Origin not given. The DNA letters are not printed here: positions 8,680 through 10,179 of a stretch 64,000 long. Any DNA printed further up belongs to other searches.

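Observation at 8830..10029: iPGM-family gene embedded in hom-thrC-[iPGM-like]-lysC with no thrB: likely non-orthologous homoserine kinase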

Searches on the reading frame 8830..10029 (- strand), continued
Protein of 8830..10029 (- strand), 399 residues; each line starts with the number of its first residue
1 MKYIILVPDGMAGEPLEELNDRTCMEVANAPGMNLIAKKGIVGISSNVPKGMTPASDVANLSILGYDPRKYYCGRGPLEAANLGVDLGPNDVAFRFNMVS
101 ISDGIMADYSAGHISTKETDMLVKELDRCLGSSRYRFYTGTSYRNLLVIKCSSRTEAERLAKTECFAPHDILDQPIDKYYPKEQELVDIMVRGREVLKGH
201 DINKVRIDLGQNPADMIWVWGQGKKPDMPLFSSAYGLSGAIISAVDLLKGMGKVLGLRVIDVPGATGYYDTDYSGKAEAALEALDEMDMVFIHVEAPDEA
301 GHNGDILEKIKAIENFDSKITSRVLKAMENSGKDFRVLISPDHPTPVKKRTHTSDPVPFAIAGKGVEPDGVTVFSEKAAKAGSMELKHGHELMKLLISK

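Call 53: search_protein_representatives(protein=window:8830-10029:-)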
Query: 399 residues. Proteins with E-value up to 0.001 (for the whole library): 6048; up to 1e-10: 3703; up to 1e-30: 1097. The best 150 are listed.
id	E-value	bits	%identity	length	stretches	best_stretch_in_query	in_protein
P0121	8.3e-121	419.9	49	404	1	2-397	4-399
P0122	2.0e-116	405.5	52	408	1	1-398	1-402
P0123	4.2e-115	401.2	50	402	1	1-398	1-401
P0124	4.8e-112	391.1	49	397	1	1-398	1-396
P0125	7.4e-112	390.5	47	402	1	2-395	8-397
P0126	2.6e-110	385.4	47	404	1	1-398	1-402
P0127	8.8e-110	383.6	46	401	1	1-397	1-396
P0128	2.6e-107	375.5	46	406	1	1-397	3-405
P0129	4.5e-107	374.7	46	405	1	1-397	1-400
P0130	1.3e-105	369.9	49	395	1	2-394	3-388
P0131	1.7e-105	369.6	48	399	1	1-397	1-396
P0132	1.7e-105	369.5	45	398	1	1-396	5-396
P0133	2.7e-105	368.8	47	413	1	1-397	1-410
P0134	3.6e-105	368.5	49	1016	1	1-394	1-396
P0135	6.9e-104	364.2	48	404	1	1-398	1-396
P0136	5.6e-103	361.2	46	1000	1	1-391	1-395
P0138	2.1e-102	359.4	49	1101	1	1-394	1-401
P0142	5.1e-100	351.5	47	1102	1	1-398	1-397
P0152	2.1e-97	342.9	44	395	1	1-396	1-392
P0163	2.8e-95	335.9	45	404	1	1-398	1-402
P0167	1.8e-94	333.2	44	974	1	1-398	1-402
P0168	2.4e-94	332.8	44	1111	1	1-399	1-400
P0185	8.6e-91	321.1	43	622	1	1-399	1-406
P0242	1.8e-80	287.1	44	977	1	1-363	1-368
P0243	2.1e-80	287.0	43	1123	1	27-394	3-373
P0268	1.3e-75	271.2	39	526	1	1-396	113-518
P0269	1.7e-75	270.7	39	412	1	2-378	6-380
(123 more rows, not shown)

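Call 56: search_protein_families(library=pfam, proteins=[P0134, P0136, P0138, P0142, P0167, P0168, P0242, P0243, P0185, P0268], max_evalue=0.00001)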
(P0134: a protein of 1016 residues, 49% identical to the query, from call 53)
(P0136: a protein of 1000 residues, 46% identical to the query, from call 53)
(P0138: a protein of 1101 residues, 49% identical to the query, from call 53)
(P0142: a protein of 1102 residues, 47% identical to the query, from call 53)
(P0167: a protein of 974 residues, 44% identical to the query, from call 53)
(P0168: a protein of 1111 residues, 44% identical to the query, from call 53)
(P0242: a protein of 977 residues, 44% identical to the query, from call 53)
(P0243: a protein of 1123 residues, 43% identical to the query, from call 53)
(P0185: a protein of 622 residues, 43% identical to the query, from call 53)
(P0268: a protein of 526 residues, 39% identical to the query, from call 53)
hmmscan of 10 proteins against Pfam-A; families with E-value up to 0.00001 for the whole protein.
P0134 (1016 aa): 2 families
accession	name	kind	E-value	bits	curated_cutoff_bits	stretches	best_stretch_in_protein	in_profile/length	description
PF10143.14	PhosphMutase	-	1.6e-57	194.5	21.5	1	38-205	2-170/170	2,3-bisphosphoglycerate-independent phosphoglycerate mutase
PF01676.23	Metalloenzyme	-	7e-44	150.7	24.3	1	1-379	1-229/252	Metalloenzyme superfamily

P0136 (1000 aa): 2 families
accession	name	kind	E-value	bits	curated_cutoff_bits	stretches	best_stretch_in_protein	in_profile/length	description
PF10143.14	PhosphMutase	-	2.6e-59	200.4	21.5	1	38-205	2-170/170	2,3-bisphosphoglycerate-independent phosphoglycerate mutase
PF01676.23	Metalloenzyme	-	5.3e-42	144.5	24.3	1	1-370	1-226/252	Metalloenzyme superfamily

P0138 (1101 aa): 2 families
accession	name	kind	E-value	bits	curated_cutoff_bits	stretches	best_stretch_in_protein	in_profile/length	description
PF10143.14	PhosphMutase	-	4.2e-64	216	21.5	1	38-205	2-170/170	2,3-bisphosphoglycerate-independent phosphoglycerate mutase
PF01676.23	Metalloenzyme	-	1.9e-46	159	24.3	1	1-375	1-231/252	Metalloenzyme superfamily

P0142 (1102 aa): 2 families
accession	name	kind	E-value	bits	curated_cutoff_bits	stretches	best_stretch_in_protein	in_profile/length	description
PF10143.14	PhosphMutase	-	1.3e-61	207.8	21.5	1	37-201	1-170/170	2,3-bisphosphoglycerate-independent phosphoglycerate mutase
PF01676.23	Metalloenzyme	-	7.5e-44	150.6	24.3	1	1-394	1-248/252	Metalloenzyme superfamily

P0167 (974 aa): 2 families
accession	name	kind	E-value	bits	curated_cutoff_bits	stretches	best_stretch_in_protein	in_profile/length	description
PF10143.14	PhosphMutase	-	2.7e-57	193.8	21.5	1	40-206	4-170/170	2,3-bisphosphoglycerate-independent phosphoglycerate mutase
PF01676.23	Metalloenzyme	-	3.6e-39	135.2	24.3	1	1-369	1-225/252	Metalloenzyme superfamily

P0168 (1111 aa): 2 families
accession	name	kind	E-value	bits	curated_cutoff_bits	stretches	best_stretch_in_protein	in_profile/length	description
PF10143.14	PhosphMutase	-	2.2e-56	190.9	21.5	1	37-205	1-170/170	2,3-bisphosphoglycerate-independent phosphoglycerate mutase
PF01676.23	Metalloenzyme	-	1.4e-47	162.8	24.3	1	1-387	1-239/252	Metalloenzyme superfamily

P0242 (977 aa): 2 families
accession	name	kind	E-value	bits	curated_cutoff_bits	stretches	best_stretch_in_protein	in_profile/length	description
PF10143.14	PhosphMutase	-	1.9e-53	181.3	21.5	1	37-207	1-170/170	2,3-bisphosphoglycerate-independent phosphoglycerate mutase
PF01676.23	Metalloenzyme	-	2.2e-34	119.6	24.3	1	1-374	1-228/252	Metalloenzyme superfamily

P0243 (1123 aa): 2 families
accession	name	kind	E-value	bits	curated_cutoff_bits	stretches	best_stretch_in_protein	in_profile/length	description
PF10143.14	PhosphMutase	-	3.7e-54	183.6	21.5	1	13-181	1-170/170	2,3-bisphosphoglycerate-independent phosphoglycerate mutase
PF01676.23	Metalloenzyme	-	7.9e-34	117.7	24.3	1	4-346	25-226/252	Metalloenzyme superfamily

P0185 (622 aa): 3 families
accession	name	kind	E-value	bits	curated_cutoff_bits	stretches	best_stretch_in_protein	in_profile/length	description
PF10143.14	PhosphMutase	-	9.2e-50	169.3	21.5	1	38-209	2-170/170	2,3-bisphosphoglycerate-independent phosphoglycerate mutase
PF01676.23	Metalloenzyme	-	6.3e-42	144.3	24.3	1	1-405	1-251/252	Metalloenzyme superfamily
PF10502.14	Peptidase_S26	-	4.2e-34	118.4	22.9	1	430-611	2-166/168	Signal peptidase, peptidase S26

P0268 (526 aa): 2 families
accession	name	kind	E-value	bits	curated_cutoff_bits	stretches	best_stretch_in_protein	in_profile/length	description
PF10143.14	PhosphMutase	-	2.4e-46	158.2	21.5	1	149-324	1-170/170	2,3-bisphosphoglycerate-independent phosphoglycerate mutase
PF01676.23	Metalloenzyme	-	7.1e-36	124.4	24.3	1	113-501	1-232/252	Metalloenzyme superfamily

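Call 59: list_cluster_members(proteins=[P0163, P0134, P0136, P0138, P0142, P0121, P0122, P0123, P0133, P0152])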
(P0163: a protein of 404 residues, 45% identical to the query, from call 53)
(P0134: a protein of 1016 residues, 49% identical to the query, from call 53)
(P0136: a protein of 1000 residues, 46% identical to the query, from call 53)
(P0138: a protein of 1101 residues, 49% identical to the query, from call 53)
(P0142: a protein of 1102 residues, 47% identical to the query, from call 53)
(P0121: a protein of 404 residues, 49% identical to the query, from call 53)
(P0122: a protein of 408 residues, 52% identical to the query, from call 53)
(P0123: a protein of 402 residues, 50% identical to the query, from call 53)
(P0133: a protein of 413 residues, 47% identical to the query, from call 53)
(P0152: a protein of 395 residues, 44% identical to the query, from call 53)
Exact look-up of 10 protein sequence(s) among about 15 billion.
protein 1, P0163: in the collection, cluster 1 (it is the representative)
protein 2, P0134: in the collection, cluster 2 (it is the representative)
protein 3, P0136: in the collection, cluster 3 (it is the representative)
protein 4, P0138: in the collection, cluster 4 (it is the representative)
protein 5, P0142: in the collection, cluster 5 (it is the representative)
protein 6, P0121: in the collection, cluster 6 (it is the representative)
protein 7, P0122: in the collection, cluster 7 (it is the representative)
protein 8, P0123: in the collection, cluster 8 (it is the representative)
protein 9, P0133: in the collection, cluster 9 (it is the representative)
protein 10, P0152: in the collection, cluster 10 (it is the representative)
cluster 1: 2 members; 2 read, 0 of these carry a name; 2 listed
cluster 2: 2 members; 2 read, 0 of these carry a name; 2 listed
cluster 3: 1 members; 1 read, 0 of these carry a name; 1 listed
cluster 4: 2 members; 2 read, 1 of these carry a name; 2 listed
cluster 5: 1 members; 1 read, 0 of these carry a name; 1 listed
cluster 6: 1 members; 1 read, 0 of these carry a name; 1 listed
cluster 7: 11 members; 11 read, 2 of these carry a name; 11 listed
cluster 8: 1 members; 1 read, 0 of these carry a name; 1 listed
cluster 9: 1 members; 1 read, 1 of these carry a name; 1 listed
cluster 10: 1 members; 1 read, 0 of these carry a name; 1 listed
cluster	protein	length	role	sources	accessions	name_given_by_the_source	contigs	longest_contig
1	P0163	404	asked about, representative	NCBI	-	-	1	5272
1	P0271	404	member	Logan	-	-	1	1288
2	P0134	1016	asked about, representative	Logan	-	-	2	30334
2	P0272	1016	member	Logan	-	-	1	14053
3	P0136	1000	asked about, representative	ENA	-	-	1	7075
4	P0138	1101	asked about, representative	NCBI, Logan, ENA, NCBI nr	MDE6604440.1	MAG: cofactor-independent phosphoglycerate mutase [Clostridia bacterium] | cofactor-independent phosphoglycerate mutase [Clostridia bacterium]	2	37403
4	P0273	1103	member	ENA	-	-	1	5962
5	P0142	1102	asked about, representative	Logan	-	-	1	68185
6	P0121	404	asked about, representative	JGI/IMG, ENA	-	-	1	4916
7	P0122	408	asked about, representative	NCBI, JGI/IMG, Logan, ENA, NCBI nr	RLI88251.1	MAG: cofactor-independent phosphoglycerate mutase [Candidatus Altiarchaeales archaeon]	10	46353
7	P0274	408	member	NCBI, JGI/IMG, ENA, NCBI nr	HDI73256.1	MAG TPA: cofactor-independent phosphoglycerate mutase [Candidatus Altiarchaeales archaeon] | cofactor-independent phosphoglycerate mutase [Candidatus Altiarchaeales archaeon]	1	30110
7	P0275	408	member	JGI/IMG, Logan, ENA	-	-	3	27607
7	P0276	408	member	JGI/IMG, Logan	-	-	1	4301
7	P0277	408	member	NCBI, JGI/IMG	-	-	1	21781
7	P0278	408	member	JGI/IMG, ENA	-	-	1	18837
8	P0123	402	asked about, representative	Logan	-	-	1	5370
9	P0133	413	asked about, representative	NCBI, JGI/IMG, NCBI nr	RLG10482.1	cofactor-independent phosphoglycerate mutase [Candidatus Pacearchaeota archaeon] | MAG: cofactor-independent phosphoglycerate mutase [Candidatus Pacearchaeota archaeon]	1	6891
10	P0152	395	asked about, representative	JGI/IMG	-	-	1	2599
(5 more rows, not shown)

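Call 60: find_homologous_proteins(query=P0163, max_evalue=1e-20)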
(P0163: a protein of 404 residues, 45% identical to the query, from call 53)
Query P0163 (404 aa): 7877 proteins with E <= 1e-20 among 8000 candidates; the best 120 are listed.
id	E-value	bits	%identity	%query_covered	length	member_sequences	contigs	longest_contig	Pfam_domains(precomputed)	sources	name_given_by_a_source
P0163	1.9e-268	908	100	100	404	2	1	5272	PF10143.15,PF01676.24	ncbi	-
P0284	7.6e-172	590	64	99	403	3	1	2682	PF10143.15,PF01676.24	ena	-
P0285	1.6e-167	576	62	100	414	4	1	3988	PF10143.15,PF01676.24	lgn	-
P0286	2.1e-165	568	62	100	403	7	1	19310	PF10143.15,PF01676.24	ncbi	-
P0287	8.8e-165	566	60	100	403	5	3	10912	PF10143.15,PF01676.24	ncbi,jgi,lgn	-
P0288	1.1e-163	563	61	99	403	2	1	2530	PF10143.15,PF01676.24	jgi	jgi:2,3-bisphosphoglycerate-independent phosphoglycerate mutase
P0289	2.3e-163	562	62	99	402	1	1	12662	PF10143.15,PF01676.24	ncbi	-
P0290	5.0e-163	561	60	100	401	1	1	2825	PF10143.15,PF01676.24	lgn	-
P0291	8.2e-160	550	59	99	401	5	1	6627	PF10143.15,PF01676.24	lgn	-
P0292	4.7e-156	538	58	99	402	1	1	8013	PF10143.15,PF01676.24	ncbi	-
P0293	4.9e-154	531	59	99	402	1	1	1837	PF10143.15,PF01676.24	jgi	jgi:2,3-bisphosphoglycerate-independent phosphoglycerate mutase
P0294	7.1e-154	531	58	100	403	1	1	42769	PF10143.15,PF01676.24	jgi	-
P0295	1.9e-153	529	57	99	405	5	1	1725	PF10143.15,PF01676.24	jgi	-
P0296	1.1e-145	504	55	100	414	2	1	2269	PF10143.15,PF01676.24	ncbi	-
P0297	3.5e-140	485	59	89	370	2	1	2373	PF10143.15,PF01676.24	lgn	-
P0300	4.6e-118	413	48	99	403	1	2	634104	PF10143.15,PF01676.24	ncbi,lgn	-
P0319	6.9e-114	399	46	99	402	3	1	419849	PF10143.15,PF01676.24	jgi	jgi:2,3-bisphosphoglycerate-independent phosphoglycerate mutase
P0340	2.6e-111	390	46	99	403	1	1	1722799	PF10143.15,PF01676.24,PF01663.28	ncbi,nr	ncbi:MAG: cofactor-independent phosphoglycerate mutase [Candidatus Bathyarchaeota archaeon]|nr:MAG: 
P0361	4.2e-110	386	47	100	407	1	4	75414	PF10143.15,PF01676.24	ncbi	ncbi:MAG: cofactor-independent phosphoglycerate mutase [Nitrososphaerales archaeon]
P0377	3.7e-109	383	45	100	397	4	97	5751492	PF10143.15,PF01676.24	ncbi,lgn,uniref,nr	ncbi:TPA: cofactor-independent phosphoglycerate mutase [Methanosarcina acetivorans]|uniref:2,3-bisph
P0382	4.8e-109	383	45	100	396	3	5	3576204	PF10143.15,PF01676.24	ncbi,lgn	ncbi:MAG: cofactor-independent phosphoglycerate mutase [Candidatus Freyarchaeum deiterrae]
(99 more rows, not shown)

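Call 61: search_protein_families(library=ncbifam, proteins=[P0377, P0163, P0122, P0133, P0152, P0138, P0114, P0269], max_evalue=1e-30)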
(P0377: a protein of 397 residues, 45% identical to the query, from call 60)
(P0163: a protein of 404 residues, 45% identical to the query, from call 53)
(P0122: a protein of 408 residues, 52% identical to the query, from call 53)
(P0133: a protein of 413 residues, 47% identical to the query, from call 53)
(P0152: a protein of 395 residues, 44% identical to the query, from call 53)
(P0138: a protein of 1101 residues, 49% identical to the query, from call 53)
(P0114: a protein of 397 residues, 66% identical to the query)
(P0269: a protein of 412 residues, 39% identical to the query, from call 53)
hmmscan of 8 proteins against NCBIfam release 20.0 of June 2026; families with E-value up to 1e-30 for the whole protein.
P0377 (397 aa): 6 families
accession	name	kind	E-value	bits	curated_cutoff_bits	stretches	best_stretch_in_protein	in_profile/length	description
NF003242.0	PRK04200.1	equivalog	2e-187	622.9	426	1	1-396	1-394/395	cofactor-independent phosphoglycerate mutase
TIGR02535.1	hyp_Hser_kinase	hypoth_equivalog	4.1e-186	618.5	446.3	1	1-395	1-396/397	proposed homoserine kinase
TIGR00306.2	apgM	subfamily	3.3e-165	549.9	320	1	2-394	1-402/403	2,3-bisphosphoglycerate-independent phosphoglycerate mutase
NF003104.0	PRK04024.1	equivalog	3.8e-98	329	489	1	2-395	4-401/412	2,3-bisphosphoglycerate-independent phosphoglycerate mutase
NF038358.1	phophono_PhpG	equivalog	4.6e-70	236.4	545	1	184-395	209-416/417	CMP-5'-phosphonoformate--3-phosphoglycerate phosphonoformyl transferase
NF003160.0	PRK04135.1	equivalog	6.7e-56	189.6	468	1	3-394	18-391/403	2,3-bisphosphoglycerate-independent phosphoglycerate mutase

P0163 (404 aa): 6 families
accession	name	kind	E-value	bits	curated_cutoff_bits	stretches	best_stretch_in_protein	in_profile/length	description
TIGR02535.1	hyp_Hser_kinase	hypoth_equivalog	8.3e-142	472.6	446.3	1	1-401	1-396/397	proposed homoserine kinase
NF003242.0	PRK04200.1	equivalog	7.9e-139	462.9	426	1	1-402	1-394/395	cofactor-independent phosphoglycerate mutase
TIGR00306.2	apgM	subfamily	1.5e-133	445.7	320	1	2-400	1-402/403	2,3-bisphosphoglycerate-independent phosphoglycerate mutase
NF003104.0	PRK04024.1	equivalog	4.6e-91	305.6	489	1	1-401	3-401/412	2,3-bisphosphoglycerate-independent phosphoglycerate mutase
NF038358.1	phophono_PhpG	equivalog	1.8e-58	198.2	545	1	4-401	3-416/417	CMP-5'-phosphonoformate--3-phosphoglycerate phosphonoformyl transferase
NF003160.0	PRK04135.1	equivalog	3.3e-49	167.6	468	1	2-401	17-392/403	2,3-bisphosphoglycerate-independent phosphoglycerate mutase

P0122 (408 aa): 6 families
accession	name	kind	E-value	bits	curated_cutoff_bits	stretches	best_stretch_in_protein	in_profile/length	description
NF003242.0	PRK04200.1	equivalog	5.9e-167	555.5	426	1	1-402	1-394/395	cofactor-independent phosphoglycerate mutase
TIGR02535.1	hyp_Hser_kinase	hypoth_equivalog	3.5e-164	546.3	446.3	1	1-402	1-397/397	proposed homoserine kinase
TIGR00306.2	apgM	subfamily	1.9e-162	540.8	320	1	2-401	1-403/403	2,3-bisphosphoglycerate-independent phosphoglycerate mutase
NF003104.0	PRK04024.1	equivalog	1.6e-107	359.8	489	1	1-403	3-403/412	2,3-bisphosphoglycerate-independent phosphoglycerate mutase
NF038358.1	phophono_PhpG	equivalog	2.4e-75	253.9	545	1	180-401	196-416/417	CMP-5'-phosphonoformate--3-phosphoglycerate phosphonoformyl transferase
NF003160.0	PRK04135.1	equivalog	1.4e-60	205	468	1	2-403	17-394/403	2,3-bisphosphoglycerate-independent phosphoglycerate mutase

P0133 (413 aa): 6 families
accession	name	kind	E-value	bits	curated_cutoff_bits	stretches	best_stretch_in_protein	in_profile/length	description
TIGR00306.2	apgM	subfamily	8e-147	489.4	320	1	2-410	1-403/403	2,3-bisphosphoglycerate-independent phosphoglycerate mutase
NF003242.0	PRK04200.1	equivalog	3.1e-146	487.3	426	1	1-411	1-394/395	cofactor-independent phosphoglycerate mutase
TIGR02535.1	hyp_Hser_kinase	hypoth_equivalog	2.3e-141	471.2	446.3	1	1-411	1-397/397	proposed homoserine kinase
NF003104.0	PRK04024.1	equivalog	9e-105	350.8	489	1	1-410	3-401/412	2,3-bisphosphoglycerate-independent phosphoglycerate mutase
NF038358.1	phophono_PhpG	equivalog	8.1e-72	242.2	545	1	3-410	2-416/417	CMP-5'-phosphonoformate--3-phosphoglycerate phosphonoformyl transferase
NF003160.0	PRK04135.1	equivalog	3.5e-59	200.4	468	1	2-412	17-394/403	2,3-bisphosphoglycerate-independent phosphoglycerate mutase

P0152 (395 aa): 6 families
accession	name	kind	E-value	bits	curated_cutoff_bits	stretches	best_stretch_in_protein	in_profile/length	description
NF003242.0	PRK04200.1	equivalog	1.4e-135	452.2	426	1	1-394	1-394/395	cofactor-independent phosphoglycerate mutase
TIGR02535.1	hyp_Hser_kinase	hypoth_equivalog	3.9e-135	450.7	446.3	1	1-393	1-396/397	proposed homoserine kinase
TIGR00306.2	apgM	subfamily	4.8e-131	437.5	320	1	2-393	1-403/403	2,3-bisphosphoglycerate-independent phosphoglycerate mutase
NF003104.0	PRK04024.1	equivalog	1.5e-86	290.7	489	1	1-388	3-396/412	2,3-bisphosphoglycerate-independent phosphoglycerate mutase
NF038358.1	phophono_PhpG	equivalog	1.6e-66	224.8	545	1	169-393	194-416/417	CMP-5'-phosphonoformate--3-phosphoglycerate phosphonoformyl transferase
NF003160.0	PRK04135.1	equivalog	1.1e-50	172.5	468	1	2-393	17-392/403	2,3-bisphosphoglycerate-independent phosphoglycerate mutase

P0138 (1101 aa): 6 families
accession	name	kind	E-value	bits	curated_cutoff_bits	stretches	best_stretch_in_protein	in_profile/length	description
NF003242.0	PRK04200.1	equivalog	1.5e-165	550.9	426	1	1-405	1-394/395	cofactor-independent phosphoglycerate mutase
TIGR02535.1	hyp_Hser_kinase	hypoth_equivalog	2.2e-162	540.4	446.3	1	1-404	1-396/397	proposed homoserine kinase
TIGR00306.2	apgM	subfamily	8e-162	538.8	320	1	2-404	1-403/403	2,3-bisphosphoglycerate-independent phosphoglycerate mutase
NF003104.0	PRK04024.1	equivalog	6.9e-96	321.5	489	1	1-401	3-398/412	2,3-bisphosphoglycerate-independent phosphoglycerate mutase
NF038358.1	phophono_PhpG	equivalog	2.2e-61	207.9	545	1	192-402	212-414/417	CMP-5'-phosphonoformate--3-phosphoglycerate phosphonoformyl transferase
NF003160.0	PRK04135.1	equivalog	2.6e-55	187.7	468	1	2-401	17-389/403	2,3-bisphosphoglycerate-independent phosphoglycerate mutase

P0114 (397 aa): 6 families
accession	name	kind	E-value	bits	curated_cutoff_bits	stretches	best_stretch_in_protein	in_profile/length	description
NF003242.0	PRK04200.1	equivalog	2.4e-166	553.5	426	1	1-396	1-393/395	cofactor-independent phosphoglycerate mutase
TIGR02535.1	hyp_Hser_kinase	hypoth_equivalog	3.1e-156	520.1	446.3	1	1-396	1-396/397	proposed homoserine kinase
TIGR00306.2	apgM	subfamily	3.4e-152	507.1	320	1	2-396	1-403/403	2,3-bisphosphoglycerate-independent phosphoglycerate mutase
NF003104.0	PRK04024.1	equivalog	2.5e-94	316.4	489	1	2-393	4-398/412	2,3-bisphosphoglycerate-independent phosphoglycerate mutase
NF038358.1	phophono_PhpG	equivalog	2.3e-68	230.8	545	1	189-395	211-415/417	CMP-5'-phosphonoformate--3-phosphoglycerate phosphonoformyl transferase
NF003160.0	PRK04135.1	equivalog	7.4e-57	192.8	468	1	3-396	18-392/403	2,3-bisphosphoglycerate-independent phosphoglycerate mutase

P0269 (412 aa): 6 families
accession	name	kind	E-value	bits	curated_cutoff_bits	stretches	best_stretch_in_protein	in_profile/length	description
TIGR00306.2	apgM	subfamily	3.9e-129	431.2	320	1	6-397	1-400/403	2,3-bisphosphoglycerate-independent phosphoglycerate mutase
NF003242.0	PRK04200.1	equivalog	1.9e-126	422.1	426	1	6-400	2-393/395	cofactor-independent phosphoglycerate mutase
TIGR02535.1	hyp_Hser_kinase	hypoth_equivalog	5e-126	420.7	446.3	1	6-400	2-396/397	proposed homoserine kinase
NF003104.0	PRK04024.1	equivalog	6e-84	282.2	489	1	5-386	3-387/412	2,3-bisphosphoglycerate-independent phosphoglycerate mutase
NF038358.1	phophono_PhpG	equivalog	8.3e-57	192.8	545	0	189-396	210-412/417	CMP-5'-phosphonoformate--3-phosphoglycerate phosphonoformyl transferase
NF003160.0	PRK04135.1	equivalog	1e-52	179.2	468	1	3-386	14-378/403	2,3-bisphosphoglycerate-independent phosphoglycerate mutase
